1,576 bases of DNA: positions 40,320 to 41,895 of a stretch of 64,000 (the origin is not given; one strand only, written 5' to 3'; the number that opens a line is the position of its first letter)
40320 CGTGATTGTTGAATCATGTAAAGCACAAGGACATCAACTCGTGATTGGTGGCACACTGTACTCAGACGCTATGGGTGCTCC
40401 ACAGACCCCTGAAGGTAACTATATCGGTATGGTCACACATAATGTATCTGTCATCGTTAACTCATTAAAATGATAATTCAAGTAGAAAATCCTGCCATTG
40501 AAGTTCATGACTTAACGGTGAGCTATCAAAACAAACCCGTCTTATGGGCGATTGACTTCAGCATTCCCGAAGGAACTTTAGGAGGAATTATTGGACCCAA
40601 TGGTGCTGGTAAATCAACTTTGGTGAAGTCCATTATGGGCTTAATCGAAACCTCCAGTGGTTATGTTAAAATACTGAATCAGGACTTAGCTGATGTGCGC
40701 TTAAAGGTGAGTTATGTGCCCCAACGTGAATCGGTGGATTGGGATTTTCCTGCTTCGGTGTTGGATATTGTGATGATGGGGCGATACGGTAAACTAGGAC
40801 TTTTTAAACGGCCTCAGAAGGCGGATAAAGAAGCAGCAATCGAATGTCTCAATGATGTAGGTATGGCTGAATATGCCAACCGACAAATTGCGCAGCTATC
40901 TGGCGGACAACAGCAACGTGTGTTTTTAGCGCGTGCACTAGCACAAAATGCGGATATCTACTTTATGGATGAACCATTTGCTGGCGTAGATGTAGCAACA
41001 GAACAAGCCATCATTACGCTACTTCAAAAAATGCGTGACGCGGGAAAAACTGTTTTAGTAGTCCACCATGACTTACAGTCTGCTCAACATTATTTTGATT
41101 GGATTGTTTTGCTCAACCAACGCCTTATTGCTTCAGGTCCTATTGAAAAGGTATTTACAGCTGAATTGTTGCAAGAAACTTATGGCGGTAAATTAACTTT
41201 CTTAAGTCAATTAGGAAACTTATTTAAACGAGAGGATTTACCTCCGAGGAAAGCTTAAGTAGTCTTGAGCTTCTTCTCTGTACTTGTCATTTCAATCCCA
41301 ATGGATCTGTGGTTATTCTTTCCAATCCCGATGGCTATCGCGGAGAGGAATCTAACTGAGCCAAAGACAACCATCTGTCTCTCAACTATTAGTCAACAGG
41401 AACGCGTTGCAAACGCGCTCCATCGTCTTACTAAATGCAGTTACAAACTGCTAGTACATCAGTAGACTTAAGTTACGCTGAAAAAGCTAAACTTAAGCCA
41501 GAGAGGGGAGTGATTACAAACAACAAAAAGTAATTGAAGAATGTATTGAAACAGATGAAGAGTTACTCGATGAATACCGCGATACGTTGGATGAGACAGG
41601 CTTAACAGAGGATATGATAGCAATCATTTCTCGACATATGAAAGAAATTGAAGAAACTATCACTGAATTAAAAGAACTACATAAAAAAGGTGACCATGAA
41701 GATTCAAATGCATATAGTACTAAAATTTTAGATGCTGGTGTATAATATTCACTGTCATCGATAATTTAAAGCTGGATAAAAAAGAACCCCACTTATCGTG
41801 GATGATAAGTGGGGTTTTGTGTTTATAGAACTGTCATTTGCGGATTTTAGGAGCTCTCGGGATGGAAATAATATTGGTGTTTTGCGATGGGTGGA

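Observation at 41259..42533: Repeat edges coincide with a missing ABC permease, an orphan gene 3' end and a 5'-truncated Smr gene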

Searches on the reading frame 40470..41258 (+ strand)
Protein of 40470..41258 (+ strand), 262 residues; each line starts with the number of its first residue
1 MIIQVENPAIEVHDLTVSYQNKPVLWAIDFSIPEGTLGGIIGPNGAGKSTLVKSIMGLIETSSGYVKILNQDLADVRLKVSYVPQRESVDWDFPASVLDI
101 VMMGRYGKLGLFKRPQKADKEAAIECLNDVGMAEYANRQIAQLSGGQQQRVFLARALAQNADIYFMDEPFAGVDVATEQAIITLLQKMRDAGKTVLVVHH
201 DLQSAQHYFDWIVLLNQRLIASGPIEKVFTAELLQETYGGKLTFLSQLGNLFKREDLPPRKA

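Call 8: search_protein_families(library=pfam, proteins=[window:40470-41258:+], max_evalue=0.01)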
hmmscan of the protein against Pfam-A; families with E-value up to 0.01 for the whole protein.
window:40470-41258:+ (262 aa): 10 families
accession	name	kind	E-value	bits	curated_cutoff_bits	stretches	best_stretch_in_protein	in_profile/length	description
PF00005.33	ABC_tran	-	1.2e-29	104.1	25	1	28-171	4-137/137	ABC transporter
PF13304.12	AAA_21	-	1.9e-07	31.9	27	1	39-58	3-22/304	AAA domain, putative AbiEii toxin, Type IV TA system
PF02463.25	SMC_N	-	1e-05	25.5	40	1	38-200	27-197/220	RecF/RecN/SMC N terminal domain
PF13481.12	AAA_25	-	0.00022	21.3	27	0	20-52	18-50/195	AAA domain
PF03029.23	ATP_bind_1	-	0.00036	20.9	27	1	40-76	1-37/240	Conserved hypothetical ATP binding protein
PF07728.20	AAA_5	-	0.0018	18.7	22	1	40-132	4-77/139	AAA domain (dynein-related subfamily)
PF13555.12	AAA_29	-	0.002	18.3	27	1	39-58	26-45/61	P-loop containing region of AAA domain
PF13476.12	AAA_23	-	0.0029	18.7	27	1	28-55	15-39/201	AAA domain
PF13175.12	AAA_15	-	0.0039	17.3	32.1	1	39-75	27-67/374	AAA ATPase domain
PF13558.12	SbcC_Walker_B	-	0.0048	17.5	27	0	130-186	20-89/90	SbcC/RAD50-like, Walker B motif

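Call 11: find_related_loci(query=window:40470-41258:+, collection=genome_contigs, flank=10000)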
Query window:40470-41258:+ (262 aa) in genome_contigs; peptide patterns used: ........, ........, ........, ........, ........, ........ (x = any residue, [..] = any of these).
300 stretches matched a pattern; 247 encode a relative of the query (tblastn E <= 1e-3); the best 80 are kept; 80 distinct loci.
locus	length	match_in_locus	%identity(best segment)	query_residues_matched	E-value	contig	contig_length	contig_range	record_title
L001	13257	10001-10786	73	1-262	2e-135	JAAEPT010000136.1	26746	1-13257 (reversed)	MAG: Cytophagales bacterium isolate Cli_18 CliG_CONTIG2539479, whole genome shotgun sequence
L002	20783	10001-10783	72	1-261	3e-133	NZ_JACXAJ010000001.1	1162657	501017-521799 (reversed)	Pontibacter aquaedesilientis strain JH31 contig1, whole genome shotgun sequence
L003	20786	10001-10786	71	1-262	7e-132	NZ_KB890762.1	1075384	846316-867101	Pontibacter roseus DSM 17521 B051DRAFT_scaffold_1.2, whole genome shotgun sequence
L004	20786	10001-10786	69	1-262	2e-131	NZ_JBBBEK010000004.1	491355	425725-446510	Pontibacter sp. 13R65 contig4, whole genome shotgun sequence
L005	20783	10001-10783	70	1-261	9e-131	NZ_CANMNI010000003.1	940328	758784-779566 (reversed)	Uncultured Pontibacter sp. isolate 912.fasta NODE_3, whole genome shotgun sequence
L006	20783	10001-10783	71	1-261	7e-131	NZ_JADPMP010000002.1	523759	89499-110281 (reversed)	Pontibacter sp. FD36 scaffold_2_length=523760, whole genome shotgun sequence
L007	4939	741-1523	71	1-261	2e-131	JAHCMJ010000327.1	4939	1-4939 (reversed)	MAG: Cyclobacteriaceae bacterium HetDA_MAG_MS6 metaspades-bin-6_326, whole genome shotgun sequence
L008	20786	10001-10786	69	1-262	2e-130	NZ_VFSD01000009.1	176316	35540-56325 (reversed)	Pontibacter beigongshangensis strain T6-1 9, whole genome shotgun sequence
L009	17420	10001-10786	70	1-262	3e-130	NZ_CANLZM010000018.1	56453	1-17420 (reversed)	Uncultured Pontibacter sp. isolate 4-1420.fasta NODE_18, whole genome shotgun sequence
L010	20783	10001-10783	71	1-261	3e-130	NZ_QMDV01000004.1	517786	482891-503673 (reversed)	Pontibacter arcticus strain 2b14 b14_scaffold4, whole genome shotgun sequence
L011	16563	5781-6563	70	1-261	2e-130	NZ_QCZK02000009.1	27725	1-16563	Botryobacter ruber strain SYSU D60016 SYSU_D60016_Contig9, whole genome shotgun sequence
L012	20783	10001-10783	70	1-261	2e-130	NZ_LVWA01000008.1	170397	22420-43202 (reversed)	Pontibacter flavimaris strain S10-8 contig_4, whole genome shotgun sequence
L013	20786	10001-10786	70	1-262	5e-130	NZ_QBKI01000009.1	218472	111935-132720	Pontibacter mucosus strain DSM 100162 Ga0183470_109, whole genome shotgun sequence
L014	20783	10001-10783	70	1-261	8e-130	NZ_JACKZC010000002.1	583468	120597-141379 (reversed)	Pontibacter sp. Tf4 T4_2, whole genome shotgun sequence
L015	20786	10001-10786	69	1-262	2e-129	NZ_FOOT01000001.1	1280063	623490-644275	Pontibacter chinhatensis strain LP51, whole genome shotgun sequence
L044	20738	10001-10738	69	9-254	3e-122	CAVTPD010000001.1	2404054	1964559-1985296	MAG: uncultured Cytophagales bacterium isolate MFD03250.bin.2.9 genome assembly, contig: contig_1018, whole genome shotg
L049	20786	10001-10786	98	1-262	1e-174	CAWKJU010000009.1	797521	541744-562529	MAG: uncultured Cytophagales bacterium isolate MFD03250.bin.1.168 genome assembly, contig: contig_10399, whole genome sh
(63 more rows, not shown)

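Call 12: find_encoding_contigs(protein=window:40470-41258:+, flank=10000, max_places=6)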
Protein window:40470-41258:+ (262 aa): no gene with exactly this product is on record in the collection.

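Call 17: search_protein_families(library=pfam, proteins=[L002:10959-12242:+, L002:12406-13284:+, L002:13390-13926:+, L049:11390-12397:-, L002:9008-9988:+, L002:8395-9051:+], max_evalue=0.001)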
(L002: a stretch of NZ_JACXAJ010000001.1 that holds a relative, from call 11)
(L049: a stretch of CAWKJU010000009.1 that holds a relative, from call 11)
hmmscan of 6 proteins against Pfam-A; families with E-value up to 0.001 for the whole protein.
L002:10959-12242:+ (427 aa): 3 families
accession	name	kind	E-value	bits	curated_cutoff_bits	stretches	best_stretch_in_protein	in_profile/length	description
PF00950.22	ABC-3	-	4e-70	236.7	20.1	1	14-277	4-257/258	ABC 3 transport family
PF02742.21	Fe_dep_repr_C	-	1.2e-22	80.1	27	1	359-427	1-69/70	Iron dependent repressor, metal binding and dimerisation domain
PF01032.23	FecCD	-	4.4e-10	39.5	26.5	1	55-277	86-307/311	FecCD transport family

L002:12406-13284:+ (292 aa): 2 families
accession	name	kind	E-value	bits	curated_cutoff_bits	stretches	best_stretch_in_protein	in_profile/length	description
PF00950.22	ABC-3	-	2.8e-53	181.5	20.1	1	5-274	7-257/258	ABC 3 transport family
PF01032.23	FecCD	-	3.7e-05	23.4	26.5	1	40-274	83-307/311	FecCD transport family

L002:13390-13926:+ (178 aa): 4 families
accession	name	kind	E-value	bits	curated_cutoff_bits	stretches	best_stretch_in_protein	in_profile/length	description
PF13098.12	Thioredoxin_2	-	4.4e-12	46.7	27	1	48-158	2-104/104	Thioredoxin-like domain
PF03190.21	Thioredox_DsbH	-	4.9e-12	46.6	27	1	31-99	16-85/163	Protein of unknown function, DUF255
PF13899.12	Thioredoxin_7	-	1.9e-10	41.1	27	1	37-101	2-67/83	Thioredoxin-like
PF00085.26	Thioredoxin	-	1.7e-05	25.2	23.5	1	38-71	5-38/103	Thioredoxin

L049:11390-12397:- (335 aa): 1 family
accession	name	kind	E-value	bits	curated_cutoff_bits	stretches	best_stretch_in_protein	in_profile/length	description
PF11751.14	PorP_SprF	-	2.5e-69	234.3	22.3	1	19-319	2-272/273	Type IX secretion system membrane protein PorP/SprF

L002:9008-9988:+ (326 aa): 1 family
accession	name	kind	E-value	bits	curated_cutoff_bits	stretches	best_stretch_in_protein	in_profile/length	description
PF01297.22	ZnuA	-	3.5e-79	266.4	29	1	53-323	1-262/263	Zinc-uptake complex component A periplasmic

L002:8395-9051:+ (218 aa): 3 families
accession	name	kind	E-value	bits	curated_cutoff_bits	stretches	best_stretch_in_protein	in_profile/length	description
PF02742.21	Fe_dep_repr_C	-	1.4e-32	111.9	27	1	64-132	1-69/70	Iron dependent repressor, metal binding and dimerisation domain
PF01325.25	Fe_dep_repress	-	8.8e-16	58.3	26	1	5-61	5-60/60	Iron dependent repressor, N-terminal DNA binding domain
PF04023.20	FeoA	-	4.9e-14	52.6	23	1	146-216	3-72/74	FeoA domain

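Call 35: find_homologous_proteins(query=A1, max_evalue=1e-30)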
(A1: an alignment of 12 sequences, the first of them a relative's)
Query A1 (12 sequences) (290 aa, profile of the alignment): 7411 proteins with E <= 1e-30 among 8000 candidates; the best 120 are listed.
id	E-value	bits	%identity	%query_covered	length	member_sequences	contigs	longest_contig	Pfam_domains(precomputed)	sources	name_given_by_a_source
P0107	1.3e-150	519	93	100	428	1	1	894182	PF01032.24,PF02742.22,PF00950.23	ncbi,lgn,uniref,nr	ncbi:manganese/zinc/iron transport system permease protein [Ekhidna lutea]|uniref:Manganese/zinc/iro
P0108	1.4e-150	519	92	100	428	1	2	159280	PF01032.24,PF02742.22,PF00950.23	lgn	-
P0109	1.5e-150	519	92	100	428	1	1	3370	PF01032.24,PF02742.22,PF00950.23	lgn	-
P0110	3.0e-150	518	93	100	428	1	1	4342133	PF01032.24,PF02742.22,PF00950.23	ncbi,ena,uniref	ncbi:iron chelate uptake ABC transporter family permease subunit [Ekhidna sp.]|uniref:metal ABC tran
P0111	3.3e-150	517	93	100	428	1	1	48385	PF01032.24,PF02742.22,PF00950.23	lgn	-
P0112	3.5e-150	517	93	100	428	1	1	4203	PF01032.24,PF02742.22,PF00950.23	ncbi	-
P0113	3.6e-150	517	91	100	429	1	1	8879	PF01032.24,PF02742.22,PF00950.23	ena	-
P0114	4.4e-150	517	91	100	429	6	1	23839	PF01032.24,PF02742.22,PF00950.23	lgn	-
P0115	4.5e-150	517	93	100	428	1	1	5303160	PF01032.24,PF02742.22,PF00950.23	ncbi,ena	-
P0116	4.7e-150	517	94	100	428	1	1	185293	PF01032.24,PF02742.22,PF00950.23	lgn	-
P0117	5.9e-150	517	93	100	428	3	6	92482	PF01032.24,PF02742.22,PF00950.23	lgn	-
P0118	6.9e-150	516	92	100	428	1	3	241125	PF01032.24,PF02742.22,PF00950.23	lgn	-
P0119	7.5e-150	516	96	100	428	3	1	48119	PF01032.24,PF02742.22,PF00950.23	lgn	-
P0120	1.1e-149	516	93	100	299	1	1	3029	PF01032.24,PF00950.23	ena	-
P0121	1.1e-149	516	93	100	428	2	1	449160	PF01032.24,PF02742.22,PF00950.23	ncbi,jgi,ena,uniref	ncbi:iron chelate uptake ABC transporter family permease subunit [Ekhidna sp.]|jgi:manganese/zinc/ir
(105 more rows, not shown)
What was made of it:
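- My attempt to locate them failed (call 35).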

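Call 46: find_related_loci(query=window:40470-41258:+, collection=metagenome_contigs, flank=8000)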
Query window:40470-41258:+ (262 aa) in metagenome_contigs; peptide patterns used: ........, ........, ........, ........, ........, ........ (x = any residue, [..] = any of these).
281 stretches matched a pattern; 196 encode a relative of the query (tblastn E <= 1e-3); the best 80 are kept; 80 distinct loci.
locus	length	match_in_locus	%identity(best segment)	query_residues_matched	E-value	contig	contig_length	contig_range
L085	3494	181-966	70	1-262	1e-134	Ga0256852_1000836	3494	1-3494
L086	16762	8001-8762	71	8-261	1e-129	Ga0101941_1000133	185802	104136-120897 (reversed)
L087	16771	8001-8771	69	6-262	1e-128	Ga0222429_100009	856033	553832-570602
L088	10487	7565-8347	69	1-261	8e-128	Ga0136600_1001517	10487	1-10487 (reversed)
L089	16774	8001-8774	71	1-258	4e-127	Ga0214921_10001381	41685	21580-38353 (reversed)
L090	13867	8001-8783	68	1-261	3e-125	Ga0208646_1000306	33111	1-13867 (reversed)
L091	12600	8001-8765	69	1-255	2e-121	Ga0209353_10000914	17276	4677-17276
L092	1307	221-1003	68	1-261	5e-132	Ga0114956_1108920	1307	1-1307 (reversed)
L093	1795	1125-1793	72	1-223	2e-119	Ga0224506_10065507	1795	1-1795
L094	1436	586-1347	63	5-258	3e-118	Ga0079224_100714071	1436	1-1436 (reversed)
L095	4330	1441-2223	59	1-261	1e-108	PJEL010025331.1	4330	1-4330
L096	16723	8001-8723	65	7-247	1e-106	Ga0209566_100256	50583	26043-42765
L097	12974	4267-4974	66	10-245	7e-106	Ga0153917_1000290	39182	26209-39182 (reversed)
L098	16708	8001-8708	66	10-245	1e-105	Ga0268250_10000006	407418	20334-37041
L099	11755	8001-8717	62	9-247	7e-103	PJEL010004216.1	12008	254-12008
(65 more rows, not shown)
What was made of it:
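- Tried and rejected: Metagenome scan for closer relatives (call 46).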

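Call 63: search_protein_families(library=ncbifam, proteins=[window:40470-41258:+, L044:10754-11179:+, L044:11187-11858:-], max_evalue=0.001)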
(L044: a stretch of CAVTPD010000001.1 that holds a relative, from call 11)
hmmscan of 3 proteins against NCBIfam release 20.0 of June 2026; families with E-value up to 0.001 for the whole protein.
window:40470-41258:+ (262 aa): 190 families (the best 25 are shown)
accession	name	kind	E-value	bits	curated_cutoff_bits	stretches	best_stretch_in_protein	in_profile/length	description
NF011630.0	PRK15056.1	equivalog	3.3e-74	249.5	393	1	7-245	4-245/274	manganese/iron ABC transporter ATP-binding protein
NF053840.1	MnTportMntADein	equivalog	9.8e-71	238.1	400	1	10-239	2-230/240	manganese ABC transporter ATP-binding protein MntA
TIGR03771.1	anch_rpt_ABC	equivalog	2.5e-61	207.3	268.8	1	31-239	2-210/223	anchored repeat-type ABC transporter ATP-binding subunit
NF040873.1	AztA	equivalog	4.6e-58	196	220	1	19-212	2-189/191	zinc ABC transporter ATP-binding protein AztA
NF007082.0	PRK09536.1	equivalog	1e-55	189.5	537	1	8-242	2-240/402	corrinoid ABC transporter ATPase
NF010068.0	PRK13548.1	equivalog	2e-52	177.8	261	1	7-245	3-247/261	heme ABC transporter ATP-binding protein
TIGR03873.1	F420-0_ABC_ATP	hypoth_equivalog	9.5e-52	175.8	372.4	1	11-245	3-241/256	putative F420-0 ABC transporter ATP-binding protein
NF008409.0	PRK11231.1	equivalog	1.9e-50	171.6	375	1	10-238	3-235/255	Fe(3+) dicitrate ABC transporter ATP-binding protein FecE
TIGR02315.1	ABC_phnC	equivalog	2.8e-43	148.1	266.1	1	10-238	2-242/243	phosphonate ABC transporter ATP-binding protein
TIGR01188.1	drrA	subfamily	6.1e-41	140.7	312.45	1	19-226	3-209/302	daunorubicin resistance ABC transporter, ATP-binding protein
TIGR04521.1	ECF_ATPase_2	equivalog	8.1e-36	123.5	330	1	11-248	2-252/279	energy-coupling factor transporter ATPase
NF008186.0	PRK10938.1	equivalog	8.8e-36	123.4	459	2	4-201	255-462/490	molybdate ABC transporter ATP-binding protein ModF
NF007606.0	PRK10253.1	equivalog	1e-35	123.4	497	1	13-241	11-244/266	iron-enterobactin ABC transporter ATP-binding protein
NF007863.0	PRK10575.1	equivalog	1.8e-35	122.5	433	1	9-244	11-251/265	Fe3+-hydroxamate ABC transporter ATP-binding protein FhuC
TIGR02857.1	CydD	equivalog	5.3e-35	121.4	435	1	8-208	320-523/529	thiol reductant ABC exporter subunit CydD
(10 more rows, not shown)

L044:10754-11179:+ (141 aa): 0 families

L044:11187-11858:- (223 aa): 0 families
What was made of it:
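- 40470..41258 (+): Mn/Fe/Zn-type ABC transporter ATPase. It is intact and is the last gene of the block syntenic with L049. Calls 8 and 63.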

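Call 66: search_protein_families(library=pfam, proteins=[L044:10754-11179:+, L044:11187-11858:-, L044:12060-13343:+], max_evalue=0.01)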
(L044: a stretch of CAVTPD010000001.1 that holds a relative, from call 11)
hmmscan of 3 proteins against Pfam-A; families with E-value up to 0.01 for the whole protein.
L044:10754-11179:+ (141 aa): 0 families

L044:11187-11858:- (223 aa): 0 families

L044:12060-13343:+ (427 aa): 1 family
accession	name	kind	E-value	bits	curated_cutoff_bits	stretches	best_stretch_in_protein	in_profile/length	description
PF00285.26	Citrate_synt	-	5.4e-139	463.6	27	1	45-410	1-357/357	Citrate synthase, C-terminal domain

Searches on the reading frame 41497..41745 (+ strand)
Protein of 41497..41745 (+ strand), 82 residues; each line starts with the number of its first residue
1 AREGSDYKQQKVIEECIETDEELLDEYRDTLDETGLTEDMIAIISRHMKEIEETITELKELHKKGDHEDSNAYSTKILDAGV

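Call 8: search_protein_families(library=pfam, proteins=[window:41497-41745:+], max_evalue=0.01)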
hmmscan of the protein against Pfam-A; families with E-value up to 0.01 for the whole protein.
window:41497-41745:+ (82 aa): 1 family
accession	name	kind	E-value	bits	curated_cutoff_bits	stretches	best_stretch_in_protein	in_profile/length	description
PF06476.17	DUF1090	-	0.0074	16.7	24.4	0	24-78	48-102/110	Protein of unknown function (DUF1090)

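Call 54: find_homologous_proteins(query=window:41497-41745:+, max_evalue=0.001)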
Query window:41497-41745:+: 5 candidates shared short words with the query, none scored E <= 0.001.
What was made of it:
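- Tried and rejected: Homologue search with the 82-aa orphan peptide (call 54).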
